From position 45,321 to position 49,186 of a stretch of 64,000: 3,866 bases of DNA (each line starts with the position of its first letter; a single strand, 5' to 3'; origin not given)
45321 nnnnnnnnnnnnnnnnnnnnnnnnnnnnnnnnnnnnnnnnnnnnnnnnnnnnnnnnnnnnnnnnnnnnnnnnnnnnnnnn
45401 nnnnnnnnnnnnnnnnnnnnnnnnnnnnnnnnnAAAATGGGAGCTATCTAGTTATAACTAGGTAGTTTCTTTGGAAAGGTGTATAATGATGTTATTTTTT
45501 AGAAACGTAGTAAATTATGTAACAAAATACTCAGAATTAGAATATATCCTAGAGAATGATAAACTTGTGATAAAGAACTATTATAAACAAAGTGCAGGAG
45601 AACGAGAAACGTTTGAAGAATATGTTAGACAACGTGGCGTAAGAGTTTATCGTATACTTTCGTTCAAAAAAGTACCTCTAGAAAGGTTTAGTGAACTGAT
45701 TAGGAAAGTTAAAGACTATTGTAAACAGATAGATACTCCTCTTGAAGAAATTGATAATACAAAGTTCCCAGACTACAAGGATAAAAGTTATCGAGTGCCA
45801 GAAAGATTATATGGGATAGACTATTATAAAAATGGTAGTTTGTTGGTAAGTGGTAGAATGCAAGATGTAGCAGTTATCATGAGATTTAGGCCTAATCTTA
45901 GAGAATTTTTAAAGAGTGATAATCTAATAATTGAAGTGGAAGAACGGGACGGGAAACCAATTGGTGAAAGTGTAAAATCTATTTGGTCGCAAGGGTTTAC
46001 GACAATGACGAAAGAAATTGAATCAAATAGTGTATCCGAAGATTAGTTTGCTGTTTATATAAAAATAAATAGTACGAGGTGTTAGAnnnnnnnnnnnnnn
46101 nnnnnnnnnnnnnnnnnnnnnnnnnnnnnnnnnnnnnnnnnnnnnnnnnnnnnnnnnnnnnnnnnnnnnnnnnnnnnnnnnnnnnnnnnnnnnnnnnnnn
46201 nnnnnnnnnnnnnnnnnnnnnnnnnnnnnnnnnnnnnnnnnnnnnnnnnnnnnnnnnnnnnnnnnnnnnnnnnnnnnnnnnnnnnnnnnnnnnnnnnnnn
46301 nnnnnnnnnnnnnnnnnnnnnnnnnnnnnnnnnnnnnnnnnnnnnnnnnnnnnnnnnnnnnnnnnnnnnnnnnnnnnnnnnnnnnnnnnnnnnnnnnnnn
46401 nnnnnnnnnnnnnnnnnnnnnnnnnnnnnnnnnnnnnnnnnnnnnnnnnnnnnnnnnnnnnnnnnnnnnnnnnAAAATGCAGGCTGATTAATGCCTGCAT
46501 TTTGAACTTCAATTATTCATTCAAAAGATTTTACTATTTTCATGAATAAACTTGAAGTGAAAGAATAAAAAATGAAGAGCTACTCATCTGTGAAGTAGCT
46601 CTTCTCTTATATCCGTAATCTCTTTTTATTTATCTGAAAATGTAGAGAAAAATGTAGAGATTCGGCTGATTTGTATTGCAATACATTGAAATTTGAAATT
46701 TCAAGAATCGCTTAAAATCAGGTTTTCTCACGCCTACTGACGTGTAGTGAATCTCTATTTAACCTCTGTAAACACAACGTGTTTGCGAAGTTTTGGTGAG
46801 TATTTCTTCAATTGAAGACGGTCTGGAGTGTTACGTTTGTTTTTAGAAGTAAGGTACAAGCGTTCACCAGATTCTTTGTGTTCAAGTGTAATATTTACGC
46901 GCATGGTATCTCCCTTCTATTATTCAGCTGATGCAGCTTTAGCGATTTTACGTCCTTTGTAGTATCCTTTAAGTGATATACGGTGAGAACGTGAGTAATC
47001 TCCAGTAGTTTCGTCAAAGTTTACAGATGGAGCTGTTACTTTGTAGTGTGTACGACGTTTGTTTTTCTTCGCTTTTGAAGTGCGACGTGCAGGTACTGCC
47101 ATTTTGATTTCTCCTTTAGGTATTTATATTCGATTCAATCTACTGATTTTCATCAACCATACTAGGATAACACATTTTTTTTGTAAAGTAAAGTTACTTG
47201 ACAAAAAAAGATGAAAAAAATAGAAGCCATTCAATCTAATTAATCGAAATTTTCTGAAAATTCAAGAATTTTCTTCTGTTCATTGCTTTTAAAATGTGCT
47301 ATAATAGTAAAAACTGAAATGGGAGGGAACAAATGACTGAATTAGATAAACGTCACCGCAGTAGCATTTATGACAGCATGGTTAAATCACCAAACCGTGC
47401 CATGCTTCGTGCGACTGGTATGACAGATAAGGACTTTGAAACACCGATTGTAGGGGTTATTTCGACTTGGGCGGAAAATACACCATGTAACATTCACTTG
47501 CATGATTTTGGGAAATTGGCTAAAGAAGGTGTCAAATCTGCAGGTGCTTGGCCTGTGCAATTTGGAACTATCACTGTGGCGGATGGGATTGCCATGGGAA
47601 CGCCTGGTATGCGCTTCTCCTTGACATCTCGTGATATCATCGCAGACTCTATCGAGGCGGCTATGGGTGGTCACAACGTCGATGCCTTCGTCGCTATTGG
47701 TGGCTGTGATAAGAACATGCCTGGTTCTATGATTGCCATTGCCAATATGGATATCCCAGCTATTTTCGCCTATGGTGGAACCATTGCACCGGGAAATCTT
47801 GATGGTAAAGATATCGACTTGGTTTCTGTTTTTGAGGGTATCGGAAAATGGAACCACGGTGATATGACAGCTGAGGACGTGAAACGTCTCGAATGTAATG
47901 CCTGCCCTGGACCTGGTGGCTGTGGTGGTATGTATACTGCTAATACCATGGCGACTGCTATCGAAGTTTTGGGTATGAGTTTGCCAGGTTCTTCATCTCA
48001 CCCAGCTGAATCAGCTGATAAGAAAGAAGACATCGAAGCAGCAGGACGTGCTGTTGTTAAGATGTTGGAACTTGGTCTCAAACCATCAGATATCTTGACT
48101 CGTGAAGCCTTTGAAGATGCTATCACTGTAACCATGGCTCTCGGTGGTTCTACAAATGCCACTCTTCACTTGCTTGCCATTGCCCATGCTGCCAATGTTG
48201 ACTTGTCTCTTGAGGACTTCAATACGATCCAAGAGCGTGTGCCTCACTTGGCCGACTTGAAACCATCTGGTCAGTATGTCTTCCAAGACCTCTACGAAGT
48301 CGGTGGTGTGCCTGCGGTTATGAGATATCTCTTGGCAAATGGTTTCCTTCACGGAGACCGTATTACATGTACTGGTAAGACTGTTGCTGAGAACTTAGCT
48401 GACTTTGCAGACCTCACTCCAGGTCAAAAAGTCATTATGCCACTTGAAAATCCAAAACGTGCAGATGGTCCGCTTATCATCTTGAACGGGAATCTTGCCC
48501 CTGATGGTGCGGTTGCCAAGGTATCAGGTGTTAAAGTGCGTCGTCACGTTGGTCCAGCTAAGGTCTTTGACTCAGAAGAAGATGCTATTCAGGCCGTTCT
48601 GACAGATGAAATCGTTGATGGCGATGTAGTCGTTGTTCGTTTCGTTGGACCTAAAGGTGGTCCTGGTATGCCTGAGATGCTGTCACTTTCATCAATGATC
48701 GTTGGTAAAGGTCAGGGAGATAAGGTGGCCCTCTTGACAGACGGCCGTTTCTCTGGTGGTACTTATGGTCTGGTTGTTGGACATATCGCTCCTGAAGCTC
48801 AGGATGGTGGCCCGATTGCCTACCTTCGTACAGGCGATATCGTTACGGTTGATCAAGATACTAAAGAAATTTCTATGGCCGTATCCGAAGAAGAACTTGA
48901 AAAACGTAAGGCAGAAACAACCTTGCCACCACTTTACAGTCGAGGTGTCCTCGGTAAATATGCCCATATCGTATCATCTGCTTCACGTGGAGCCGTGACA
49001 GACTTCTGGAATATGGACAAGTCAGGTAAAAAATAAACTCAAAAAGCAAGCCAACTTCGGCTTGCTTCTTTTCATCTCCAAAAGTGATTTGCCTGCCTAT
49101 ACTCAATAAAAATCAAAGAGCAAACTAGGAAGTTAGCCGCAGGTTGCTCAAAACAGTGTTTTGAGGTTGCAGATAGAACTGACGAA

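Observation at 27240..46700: About 19.5-kb accessory region between rpsD and rpmG built from tandemly accreted integrative elements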

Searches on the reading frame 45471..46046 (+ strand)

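Call 8: search_protein_families(library=pfam, proteins=[window:45471-46046:+], max_evalue=0.01)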
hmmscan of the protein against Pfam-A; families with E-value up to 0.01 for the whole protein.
window:45471-46046:+ (191 aa): 0 families

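Call 22: search_protein_families(library=padloc, proteins=[window:45471-46046:+], max_evalue=0.01)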
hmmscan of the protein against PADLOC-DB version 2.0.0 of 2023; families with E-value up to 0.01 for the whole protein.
window:45471-46046:+ (191 aa): 0 families

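Call 23: search_protein_families(library=ncbifam, proteins=[window:45471-46046:+], max_evalue=0.01)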
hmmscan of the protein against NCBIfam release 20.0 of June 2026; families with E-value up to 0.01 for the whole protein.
window:45471-46046:+ (191 aa): 0 families

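Call 52: search_protein_families(library=pfam, proteins=[window:45471-46046:+], max_evalue=5)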
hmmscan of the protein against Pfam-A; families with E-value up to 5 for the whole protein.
window:45471-46046:+ (191 aa): 2 families
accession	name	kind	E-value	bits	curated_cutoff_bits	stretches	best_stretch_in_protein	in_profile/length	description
PF04768.19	NAT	-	0.066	13.4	27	1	54-108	17-72/168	NAT, N-acetyltransferase, of N-acetylglutamate synthase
PF06594.17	HCBP_related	-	0.21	12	21.4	1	29-46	10-28/42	Haemolysin-type calcium binding protein related domain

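Call 64: search_protein_families(library=phrogs, proteins=[window:45471-46046:+], max_evalue=0.01)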
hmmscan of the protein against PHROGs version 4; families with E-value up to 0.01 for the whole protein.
window:45471-46046:+ (191 aa): 0 families

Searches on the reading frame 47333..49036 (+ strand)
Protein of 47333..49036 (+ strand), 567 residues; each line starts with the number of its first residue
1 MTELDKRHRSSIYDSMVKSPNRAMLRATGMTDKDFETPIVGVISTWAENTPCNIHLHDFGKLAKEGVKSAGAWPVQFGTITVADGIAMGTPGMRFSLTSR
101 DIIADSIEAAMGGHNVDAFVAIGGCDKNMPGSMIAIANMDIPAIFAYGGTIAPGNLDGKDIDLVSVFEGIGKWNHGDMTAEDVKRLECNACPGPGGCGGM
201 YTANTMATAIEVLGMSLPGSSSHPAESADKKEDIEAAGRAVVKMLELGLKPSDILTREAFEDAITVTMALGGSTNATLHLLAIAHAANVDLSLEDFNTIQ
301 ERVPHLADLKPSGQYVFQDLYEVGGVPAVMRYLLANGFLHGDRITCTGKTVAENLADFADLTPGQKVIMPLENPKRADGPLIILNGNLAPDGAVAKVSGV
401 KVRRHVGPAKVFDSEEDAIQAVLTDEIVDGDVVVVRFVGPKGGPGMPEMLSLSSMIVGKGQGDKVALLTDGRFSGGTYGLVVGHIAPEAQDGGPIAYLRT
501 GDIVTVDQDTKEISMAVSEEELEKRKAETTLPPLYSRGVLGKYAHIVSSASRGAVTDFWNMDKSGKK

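Call 8: search_protein_families(library=pfam, proteins=[window:47333-49036:+], max_evalue=0.01)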
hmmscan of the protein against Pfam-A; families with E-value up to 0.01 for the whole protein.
window:47333-49036:+ (567 aa): 2 families
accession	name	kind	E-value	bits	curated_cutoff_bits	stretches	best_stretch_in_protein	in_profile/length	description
PF00920.27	ILVD_EDD_N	-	2.8e-129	431.3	27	1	38-354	2-316/316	Dihydroxy-acid/6-phosphogluconate dehydratase N-terminal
PF24877.1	ILV_EDD_C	-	4.9e-71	238.5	27.7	1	366-554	1-191/191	Dihydroxy-acid/6-phosphogluconate dehydratase C-terminal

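Call 16: find_encoding_contigs(protein=window:47333-49036:+, flank=10000, max_places=10)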
Protein window:47333-49036:+ (567 aa): 24 contigs read that carry it; 10 places shown.
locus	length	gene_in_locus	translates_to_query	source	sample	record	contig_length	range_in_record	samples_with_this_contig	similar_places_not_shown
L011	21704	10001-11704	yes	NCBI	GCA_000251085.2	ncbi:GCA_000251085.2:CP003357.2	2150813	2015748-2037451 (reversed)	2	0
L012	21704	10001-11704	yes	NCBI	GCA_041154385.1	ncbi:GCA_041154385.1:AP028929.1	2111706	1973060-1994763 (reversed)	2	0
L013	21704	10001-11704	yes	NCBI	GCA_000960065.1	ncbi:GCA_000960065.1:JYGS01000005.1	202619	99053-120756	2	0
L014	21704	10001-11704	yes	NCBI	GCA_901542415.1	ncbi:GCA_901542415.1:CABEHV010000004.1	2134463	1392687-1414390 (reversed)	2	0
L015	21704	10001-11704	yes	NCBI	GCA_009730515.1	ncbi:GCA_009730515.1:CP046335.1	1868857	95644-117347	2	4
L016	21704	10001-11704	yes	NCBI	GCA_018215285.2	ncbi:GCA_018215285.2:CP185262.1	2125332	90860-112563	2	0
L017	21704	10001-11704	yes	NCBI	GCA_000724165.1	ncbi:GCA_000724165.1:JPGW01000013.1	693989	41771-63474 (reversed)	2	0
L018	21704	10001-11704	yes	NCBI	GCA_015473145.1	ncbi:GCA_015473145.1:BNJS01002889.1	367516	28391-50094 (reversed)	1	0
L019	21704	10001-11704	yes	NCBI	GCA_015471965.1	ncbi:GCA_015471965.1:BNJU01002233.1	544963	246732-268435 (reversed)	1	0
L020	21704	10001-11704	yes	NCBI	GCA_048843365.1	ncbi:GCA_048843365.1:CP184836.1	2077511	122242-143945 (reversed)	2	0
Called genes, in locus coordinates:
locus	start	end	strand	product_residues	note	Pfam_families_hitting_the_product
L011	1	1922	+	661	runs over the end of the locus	PF13306:LRR_5, PF13306:LRR_5, PF19127:Choline_bind_3, PF19127:Choline_bind_3, PF19127:Choline_bind_3, PF19127:Choline_bind_3, PF19127:Choline_bind_3, PF19127:Choline_bind_3, +10 more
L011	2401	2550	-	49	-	PF00471:Ribosomal_L33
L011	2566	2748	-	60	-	PF01783:Ribosomal_L32p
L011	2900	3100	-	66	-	-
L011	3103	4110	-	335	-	PF01145:Band_7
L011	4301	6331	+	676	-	PF00874:PRD, PF00359:PTS_EIIA_2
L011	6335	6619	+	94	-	PF02302:PTS_IIB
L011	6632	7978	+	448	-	PF03611:EIIC-GAT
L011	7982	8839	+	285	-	PF13292:DXP_synthase_N, PF00456:Transketolase_N, PF00676:E1_dh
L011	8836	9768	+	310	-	PF02779:Transket_pyr, PF02780:Transketolase_C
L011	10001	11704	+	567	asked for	PF00920:ILVD_EDD_N, PF24877:ILV_EDD_C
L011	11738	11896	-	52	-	-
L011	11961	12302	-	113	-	PF01883:FeS_assembly_P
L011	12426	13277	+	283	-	PF21259:Rgg_C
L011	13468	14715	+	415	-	-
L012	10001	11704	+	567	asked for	PF00920:ILVD_EDD_N, PF24877:ILV_EDD_C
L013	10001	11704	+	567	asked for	PF00920:ILVD_EDD_N, PF24877:ILV_EDD_C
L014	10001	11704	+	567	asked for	PF00920:ILVD_EDD_N, PF24877:ILV_EDD_C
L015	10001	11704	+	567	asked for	PF00920:ILVD_EDD_N, PF24877:ILV_EDD_C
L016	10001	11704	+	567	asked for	PF00920:ILVD_EDD_N, PF24877:ILV_EDD_C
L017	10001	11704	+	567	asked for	PF00920:ILVD_EDD_N, PF24877:ILV_EDD_C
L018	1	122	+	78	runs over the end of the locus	-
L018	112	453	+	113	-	PF05016:ParE_toxin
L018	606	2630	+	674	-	-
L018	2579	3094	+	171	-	-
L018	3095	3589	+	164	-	-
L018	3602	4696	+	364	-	PF00004:AAA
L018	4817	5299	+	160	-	-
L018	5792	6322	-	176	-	-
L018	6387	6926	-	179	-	-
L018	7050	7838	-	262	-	-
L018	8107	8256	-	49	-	PF00471:Ribosomal_L33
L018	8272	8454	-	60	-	PF01783:Ribosomal_L32p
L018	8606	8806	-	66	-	-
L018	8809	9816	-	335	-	PF01145:Band_7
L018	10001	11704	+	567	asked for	PF00920:ILVD_EDD_N, PF24877:ILV_EDD_C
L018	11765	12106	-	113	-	PF01883:FeS_assembly_P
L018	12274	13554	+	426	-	PF01409:tRNA-synt_2d (faint), PF13393:tRNA-synt_His, PF00587:tRNA-synt_2b, PF03129:HGTP_anticodon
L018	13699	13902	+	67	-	PF13560:HTH_31, PF12844:HTH_19, PF13443:HTH_26 (weak), PF01381:HTH_3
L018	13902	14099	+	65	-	-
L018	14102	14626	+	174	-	PF11368:DUF3169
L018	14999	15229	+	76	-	-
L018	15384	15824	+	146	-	PF01336:tRNA_anti-codon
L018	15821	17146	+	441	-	PF00152:tRNA-synt_2, PF02938:GAD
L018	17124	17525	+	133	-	PF02588:YitT_membrane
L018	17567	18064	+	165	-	PF02588:YitT_membrane, PF10035:DUF2179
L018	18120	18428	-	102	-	PF13407:Peripla_BP_4 (faint)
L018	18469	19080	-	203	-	PF00356:LacI, PF00532:Peripla_BP_1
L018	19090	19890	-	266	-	PF06691:DUF1189 (weak)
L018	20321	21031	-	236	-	PF00528:BPD_transp_1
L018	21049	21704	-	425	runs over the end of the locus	PF18935:DUF5683 (weak), PF00528:BPD_transp_1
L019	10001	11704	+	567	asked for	PF00920:ILVD_EDD_N, PF24877:ILV_EDD_C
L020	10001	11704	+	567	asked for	PF00920:ILVD_EDD_N, PF24877:ILV_EDD_C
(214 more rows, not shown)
